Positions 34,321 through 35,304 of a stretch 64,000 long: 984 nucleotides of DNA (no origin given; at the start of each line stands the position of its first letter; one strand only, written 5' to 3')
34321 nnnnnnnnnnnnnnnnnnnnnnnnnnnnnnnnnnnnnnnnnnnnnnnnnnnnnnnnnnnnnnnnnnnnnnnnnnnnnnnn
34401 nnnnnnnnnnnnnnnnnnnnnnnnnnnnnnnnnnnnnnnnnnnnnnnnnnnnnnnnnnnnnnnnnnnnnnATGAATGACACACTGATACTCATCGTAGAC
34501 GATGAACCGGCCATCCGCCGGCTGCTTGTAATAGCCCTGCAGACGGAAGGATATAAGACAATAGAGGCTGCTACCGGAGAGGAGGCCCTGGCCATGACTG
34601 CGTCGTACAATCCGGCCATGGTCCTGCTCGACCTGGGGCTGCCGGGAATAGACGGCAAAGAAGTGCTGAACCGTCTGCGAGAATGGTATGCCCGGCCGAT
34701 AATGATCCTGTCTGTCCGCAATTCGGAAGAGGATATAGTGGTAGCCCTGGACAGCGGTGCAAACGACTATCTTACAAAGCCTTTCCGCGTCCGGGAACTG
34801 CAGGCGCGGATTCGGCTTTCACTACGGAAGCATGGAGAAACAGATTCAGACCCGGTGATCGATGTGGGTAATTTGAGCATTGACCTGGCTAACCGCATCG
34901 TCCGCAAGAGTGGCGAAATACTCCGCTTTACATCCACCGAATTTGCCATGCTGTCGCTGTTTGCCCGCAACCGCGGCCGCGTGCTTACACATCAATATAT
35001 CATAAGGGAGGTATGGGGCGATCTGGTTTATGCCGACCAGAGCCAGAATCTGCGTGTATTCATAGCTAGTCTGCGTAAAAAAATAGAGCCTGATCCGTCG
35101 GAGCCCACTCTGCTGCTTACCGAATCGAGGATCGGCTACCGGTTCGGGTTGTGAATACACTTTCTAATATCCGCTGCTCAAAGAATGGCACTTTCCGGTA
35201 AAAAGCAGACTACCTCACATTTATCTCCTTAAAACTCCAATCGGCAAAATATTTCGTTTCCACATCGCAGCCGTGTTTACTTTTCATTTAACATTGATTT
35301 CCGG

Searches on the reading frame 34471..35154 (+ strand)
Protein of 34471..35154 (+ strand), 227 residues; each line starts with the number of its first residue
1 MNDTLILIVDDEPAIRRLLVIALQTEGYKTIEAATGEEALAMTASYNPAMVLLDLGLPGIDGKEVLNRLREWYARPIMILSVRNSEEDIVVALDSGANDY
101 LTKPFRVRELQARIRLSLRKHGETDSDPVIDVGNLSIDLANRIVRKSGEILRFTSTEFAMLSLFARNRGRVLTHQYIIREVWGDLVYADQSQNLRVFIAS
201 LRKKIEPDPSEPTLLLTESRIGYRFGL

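Call 62: search_protein_families(library=pfam, proteins=[window:34471-35154:+], max_evalue=0.001)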
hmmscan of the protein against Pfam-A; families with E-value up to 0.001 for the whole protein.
window:34471-35154:+ (227 aa): 2 families
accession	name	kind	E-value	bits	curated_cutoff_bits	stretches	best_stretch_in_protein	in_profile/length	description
PF00072.30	Response_reg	-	3e-28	98.7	30.2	1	6-115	1-111/111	Response regulator receiver domain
PF00486.34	Trans_reg_C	-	1e-18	67.6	26.2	1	151-225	4-77/77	Transcriptional regulatory protein, C terminal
